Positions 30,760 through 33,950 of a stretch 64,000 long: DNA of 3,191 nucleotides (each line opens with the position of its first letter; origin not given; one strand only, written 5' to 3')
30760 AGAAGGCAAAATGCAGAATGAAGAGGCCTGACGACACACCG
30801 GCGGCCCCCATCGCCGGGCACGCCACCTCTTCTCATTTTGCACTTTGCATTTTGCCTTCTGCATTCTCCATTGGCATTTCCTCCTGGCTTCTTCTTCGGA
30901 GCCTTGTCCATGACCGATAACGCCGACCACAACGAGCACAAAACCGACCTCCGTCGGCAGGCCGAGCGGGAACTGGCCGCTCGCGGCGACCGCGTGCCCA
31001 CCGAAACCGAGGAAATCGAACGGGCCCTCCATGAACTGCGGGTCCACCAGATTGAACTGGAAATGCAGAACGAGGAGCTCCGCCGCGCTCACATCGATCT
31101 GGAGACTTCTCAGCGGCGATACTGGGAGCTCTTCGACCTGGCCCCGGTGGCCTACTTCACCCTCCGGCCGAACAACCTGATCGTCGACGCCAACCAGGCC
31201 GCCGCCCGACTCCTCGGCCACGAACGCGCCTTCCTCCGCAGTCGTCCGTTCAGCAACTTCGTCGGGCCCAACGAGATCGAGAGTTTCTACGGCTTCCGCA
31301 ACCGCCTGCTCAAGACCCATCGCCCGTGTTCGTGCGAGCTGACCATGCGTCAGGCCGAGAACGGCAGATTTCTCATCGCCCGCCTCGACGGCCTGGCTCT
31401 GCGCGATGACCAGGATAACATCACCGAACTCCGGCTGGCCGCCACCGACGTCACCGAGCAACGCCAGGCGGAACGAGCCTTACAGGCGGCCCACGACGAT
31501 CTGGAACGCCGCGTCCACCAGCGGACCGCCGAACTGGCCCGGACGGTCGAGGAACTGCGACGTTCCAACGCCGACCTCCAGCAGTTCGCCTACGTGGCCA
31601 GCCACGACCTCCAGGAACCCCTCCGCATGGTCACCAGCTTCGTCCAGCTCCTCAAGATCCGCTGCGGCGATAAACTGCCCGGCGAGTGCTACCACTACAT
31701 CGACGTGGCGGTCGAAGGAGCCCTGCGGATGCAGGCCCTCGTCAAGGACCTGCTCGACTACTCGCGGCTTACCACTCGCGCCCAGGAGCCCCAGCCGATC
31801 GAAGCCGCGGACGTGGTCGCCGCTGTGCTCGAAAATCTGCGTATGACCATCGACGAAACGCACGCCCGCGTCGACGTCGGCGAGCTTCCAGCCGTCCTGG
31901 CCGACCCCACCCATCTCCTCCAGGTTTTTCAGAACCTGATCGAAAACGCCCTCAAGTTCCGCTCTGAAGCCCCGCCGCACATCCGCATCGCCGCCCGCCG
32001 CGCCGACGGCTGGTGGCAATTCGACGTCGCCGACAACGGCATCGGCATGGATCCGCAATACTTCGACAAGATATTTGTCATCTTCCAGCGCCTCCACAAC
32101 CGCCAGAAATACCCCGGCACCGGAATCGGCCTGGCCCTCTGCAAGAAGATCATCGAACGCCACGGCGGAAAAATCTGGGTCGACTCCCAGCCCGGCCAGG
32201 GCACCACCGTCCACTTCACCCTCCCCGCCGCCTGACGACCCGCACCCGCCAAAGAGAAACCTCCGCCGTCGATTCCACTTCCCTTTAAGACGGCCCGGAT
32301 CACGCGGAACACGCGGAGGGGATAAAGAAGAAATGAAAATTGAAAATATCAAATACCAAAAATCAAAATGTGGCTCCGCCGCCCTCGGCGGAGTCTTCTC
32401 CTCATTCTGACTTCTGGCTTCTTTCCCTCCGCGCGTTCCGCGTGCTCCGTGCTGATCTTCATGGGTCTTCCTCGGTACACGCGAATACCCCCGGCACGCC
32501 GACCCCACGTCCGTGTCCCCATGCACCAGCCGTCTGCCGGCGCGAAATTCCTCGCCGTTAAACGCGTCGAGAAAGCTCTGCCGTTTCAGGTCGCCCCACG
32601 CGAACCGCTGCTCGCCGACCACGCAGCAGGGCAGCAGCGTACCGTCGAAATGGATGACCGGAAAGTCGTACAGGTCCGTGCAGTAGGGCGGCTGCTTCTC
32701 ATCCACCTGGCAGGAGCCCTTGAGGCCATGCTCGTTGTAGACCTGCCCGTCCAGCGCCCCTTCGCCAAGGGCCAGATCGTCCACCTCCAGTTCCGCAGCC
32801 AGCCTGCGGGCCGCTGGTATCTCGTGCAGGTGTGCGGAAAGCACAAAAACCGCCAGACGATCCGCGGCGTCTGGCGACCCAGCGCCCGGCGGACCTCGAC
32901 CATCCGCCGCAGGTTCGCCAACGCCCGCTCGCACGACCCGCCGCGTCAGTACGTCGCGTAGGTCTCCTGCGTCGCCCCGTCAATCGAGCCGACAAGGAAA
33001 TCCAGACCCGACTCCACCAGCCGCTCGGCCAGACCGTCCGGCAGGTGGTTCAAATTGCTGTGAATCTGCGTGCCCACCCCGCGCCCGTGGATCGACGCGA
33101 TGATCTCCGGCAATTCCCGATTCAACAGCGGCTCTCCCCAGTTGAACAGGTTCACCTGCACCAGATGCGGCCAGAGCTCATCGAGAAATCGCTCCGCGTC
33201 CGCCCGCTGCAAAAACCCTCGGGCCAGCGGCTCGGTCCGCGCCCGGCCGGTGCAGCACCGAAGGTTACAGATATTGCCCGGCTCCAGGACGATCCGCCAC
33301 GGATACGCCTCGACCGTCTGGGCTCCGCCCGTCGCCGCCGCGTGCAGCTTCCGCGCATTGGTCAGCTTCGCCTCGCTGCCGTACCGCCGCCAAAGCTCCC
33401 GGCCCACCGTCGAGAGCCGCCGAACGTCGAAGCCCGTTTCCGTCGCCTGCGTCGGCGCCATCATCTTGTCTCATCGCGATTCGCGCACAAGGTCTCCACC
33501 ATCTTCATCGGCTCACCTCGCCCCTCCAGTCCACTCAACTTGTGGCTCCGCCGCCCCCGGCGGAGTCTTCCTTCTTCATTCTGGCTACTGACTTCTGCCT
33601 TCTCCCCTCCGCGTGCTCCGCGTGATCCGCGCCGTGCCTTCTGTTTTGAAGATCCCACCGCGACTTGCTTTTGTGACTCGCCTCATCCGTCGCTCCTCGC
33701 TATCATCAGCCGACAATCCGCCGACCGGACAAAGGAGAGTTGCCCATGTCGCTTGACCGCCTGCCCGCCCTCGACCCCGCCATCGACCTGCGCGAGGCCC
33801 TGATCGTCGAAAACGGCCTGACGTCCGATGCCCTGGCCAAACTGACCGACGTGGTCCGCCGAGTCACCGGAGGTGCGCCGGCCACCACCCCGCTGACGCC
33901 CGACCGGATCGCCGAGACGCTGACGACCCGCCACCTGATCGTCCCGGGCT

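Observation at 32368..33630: Decayed radical SAM/SPASM gene bracketed by two copies of a ~90-bp hairpin repeat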

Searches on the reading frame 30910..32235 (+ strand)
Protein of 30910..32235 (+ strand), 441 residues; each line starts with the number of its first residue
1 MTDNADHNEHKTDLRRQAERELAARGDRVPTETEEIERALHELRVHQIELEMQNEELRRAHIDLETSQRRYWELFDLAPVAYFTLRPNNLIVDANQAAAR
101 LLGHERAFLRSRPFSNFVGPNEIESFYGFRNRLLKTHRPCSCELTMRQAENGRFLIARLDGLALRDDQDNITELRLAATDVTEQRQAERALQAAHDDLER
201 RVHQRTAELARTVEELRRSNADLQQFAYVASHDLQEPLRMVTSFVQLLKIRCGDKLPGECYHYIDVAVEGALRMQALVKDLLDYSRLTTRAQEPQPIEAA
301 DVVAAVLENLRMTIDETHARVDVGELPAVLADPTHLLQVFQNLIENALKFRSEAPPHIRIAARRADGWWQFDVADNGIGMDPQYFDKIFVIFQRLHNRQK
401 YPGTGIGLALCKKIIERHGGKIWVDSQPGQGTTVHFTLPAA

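Call 62: find_encoding_contigs(protein=window:30910-32235:+, flank=3500, max_places=10)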
Protein window:30910-32235:+ (441 aa): 23 contigs read that carry it; 10 places shown.
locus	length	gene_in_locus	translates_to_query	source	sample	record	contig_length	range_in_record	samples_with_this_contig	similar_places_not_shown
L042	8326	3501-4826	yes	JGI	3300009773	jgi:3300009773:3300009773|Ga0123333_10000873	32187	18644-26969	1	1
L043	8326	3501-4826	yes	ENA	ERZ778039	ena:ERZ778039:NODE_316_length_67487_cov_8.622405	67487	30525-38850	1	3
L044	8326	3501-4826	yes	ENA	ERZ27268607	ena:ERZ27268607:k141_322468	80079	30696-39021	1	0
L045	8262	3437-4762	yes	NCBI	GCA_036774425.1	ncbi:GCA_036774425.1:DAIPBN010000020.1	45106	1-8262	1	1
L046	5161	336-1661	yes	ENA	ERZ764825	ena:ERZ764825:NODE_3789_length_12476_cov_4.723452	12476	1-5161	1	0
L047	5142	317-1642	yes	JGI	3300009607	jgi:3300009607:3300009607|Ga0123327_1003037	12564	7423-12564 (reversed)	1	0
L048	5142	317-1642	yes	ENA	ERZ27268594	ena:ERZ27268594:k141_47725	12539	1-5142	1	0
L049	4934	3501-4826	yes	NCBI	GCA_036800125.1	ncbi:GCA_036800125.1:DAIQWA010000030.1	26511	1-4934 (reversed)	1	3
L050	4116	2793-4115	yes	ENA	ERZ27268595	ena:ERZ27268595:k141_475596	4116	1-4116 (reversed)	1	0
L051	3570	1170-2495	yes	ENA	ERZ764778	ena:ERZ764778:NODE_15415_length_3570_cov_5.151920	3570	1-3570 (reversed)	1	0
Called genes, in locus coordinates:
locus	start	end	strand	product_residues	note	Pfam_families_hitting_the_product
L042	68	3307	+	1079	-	PF01339:CheB_methylest, PF03705:CheR_N, PF01739:CheR, PF28159:CEP89, PF13426:PAS_9 (faint), PF13596:PAS_10, PF00989:PAS (weak), PF08448:PAS_4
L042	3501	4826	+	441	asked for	PF00989:PAS (weak), PF13188:PAS_8 (faint), PF13426:PAS_9 (weak), PF00512:HisKA, PF02518:HATPase_c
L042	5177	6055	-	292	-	PF04055:Radical_SAM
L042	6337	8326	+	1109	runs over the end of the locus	-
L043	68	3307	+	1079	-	PF01339:CheB_methylest, PF03705:CheR_N, PF01739:CheR, PF28159:CEP89, PF13426:PAS_9 (faint), PF13596:PAS_10, PF00989:PAS (weak), PF08448:PAS_4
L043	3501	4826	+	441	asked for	PF00989:PAS (weak), PF13188:PAS_8 (faint), PF13426:PAS_9 (weak), PF00512:HisKA, PF02518:HATPase_c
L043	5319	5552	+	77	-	-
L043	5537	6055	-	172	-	PF04055:Radical_SAM (weak)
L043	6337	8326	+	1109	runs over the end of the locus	-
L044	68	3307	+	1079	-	PF01339:CheB_methylest, PF03705:CheR_N, PF01739:CheR, PF28159:CEP89, PF13426:PAS_9 (faint), PF13596:PAS_10, PF00989:PAS (weak), PF08448:PAS_4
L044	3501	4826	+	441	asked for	PF00989:PAS (weak), PF13188:PAS_8 (faint), PF13426:PAS_9 (weak), PF00512:HisKA, PF02518:HATPase_c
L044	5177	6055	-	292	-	PF04055:Radical_SAM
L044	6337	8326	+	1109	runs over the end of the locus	-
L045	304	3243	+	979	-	PF01339:CheB_methylest, PF03705:CheR_N, PF01739:CheR, PF28159:CEP89, PF13426:PAS_9 (faint), PF13596:PAS_10, PF00989:PAS (weak), PF08448:PAS_4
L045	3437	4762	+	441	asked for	PF00989:PAS (weak), PF13188:PAS_8 (faint), PF13426:PAS_9 (weak), PF00512:HisKA, PF02518:HATPase_c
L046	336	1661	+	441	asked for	PF00989:PAS (weak), PF13188:PAS_8 (faint), PF13426:PAS_9 (weak), PF00512:HisKA, PF02518:HATPase_c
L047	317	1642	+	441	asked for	PF00989:PAS (weak), PF13188:PAS_8 (faint), PF13426:PAS_9 (weak), PF00512:HisKA, PF02518:HATPase_c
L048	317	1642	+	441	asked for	PF00989:PAS (weak), PF13188:PAS_8 (faint), PF13426:PAS_9 (weak), PF00512:HisKA, PF02518:HATPase_c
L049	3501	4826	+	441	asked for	PF00989:PAS (weak), PF13188:PAS_8 (faint), PF13426:PAS_9 (weak), PF00512:HisKA, PF02518:HATPase_c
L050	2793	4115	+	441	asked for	PF00989:PAS (weak), PF13188:PAS_8 (faint), PF13426:PAS_9 (weak), PF00512:HisKA, PF02518:HATPase_c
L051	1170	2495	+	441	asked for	PF00989:PAS (weak), PF13188:PAS_8 (faint), PF13426:PAS_9 (weak), PF00512:HisKA, PF02518:HATPase_c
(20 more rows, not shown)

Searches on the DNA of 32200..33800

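Call 8: search_rna_families(source=window, start=32200, end=33800, threshold=evalue, max_evalue=10)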
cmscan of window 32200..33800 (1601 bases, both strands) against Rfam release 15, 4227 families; matches with E-value up to 10: 9.
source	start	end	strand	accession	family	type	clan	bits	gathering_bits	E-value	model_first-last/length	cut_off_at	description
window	32293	32452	-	RF04173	MIR847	Gene; miRNA;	-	30.4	184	0.00049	1-164/164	no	MIR847 microRNA precursor family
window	32864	32929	-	RF03518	mir-1893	Gene; miRNA;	-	23.2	94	0.26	1-83/83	no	mir-1893 microRNA precursor family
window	32291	32454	+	RF04139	MIR841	Gene; miRNA;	-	17.3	200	1.8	46-167/212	no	MIR841 microRNA precursor family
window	32300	32445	+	RF04199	MIR6027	Gene; miRNA;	-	17.1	95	1.9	1-159/159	no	MIR6027 microRNA precursor family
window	32255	32372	-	RF02701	PsrR1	Gene; sRNA;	-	16.1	42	6.8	1-79/79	no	Photosynthesis regulatory RNA1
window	33162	33246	+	RF01683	P6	Gene; sRNA;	-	15.1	50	0.22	1-510/510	no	Pseudomonas sRNA P6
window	33462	33512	-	RF01276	sR53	Gene; snRNA; snoRNA; CD-box;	-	14.9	49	1.6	1-60/60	no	Small nucleolar RNA sR53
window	32383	32432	-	RF01306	sR52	Gene; snRNA; snoRNA; CD-box;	-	14.6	50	4.7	1-60/60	no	Small nucleolar RNA sR52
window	33450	33512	-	RF01126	sR41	Gene; snRNA; snoRNA; CD-box;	-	12.1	54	7.5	1-53/53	no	Small nucleolar RNA sR41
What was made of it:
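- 32285..32460 (-): REP-bearing composite element, copy 1: a 176-nt long hairpin with the REP core at its apex (head GTGG 32370-32373, palindrome 32374-32393). It lies between the convergent kinase gene and the pseudogene, and the pseudogene's open frame runs into it. Rfam finds only weak matches to generic long-hairpin miRNA precursor models (call 8).
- On Selenoprotein gene (TGA read as Sec): There is no Rfam hit at that position (call 8).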
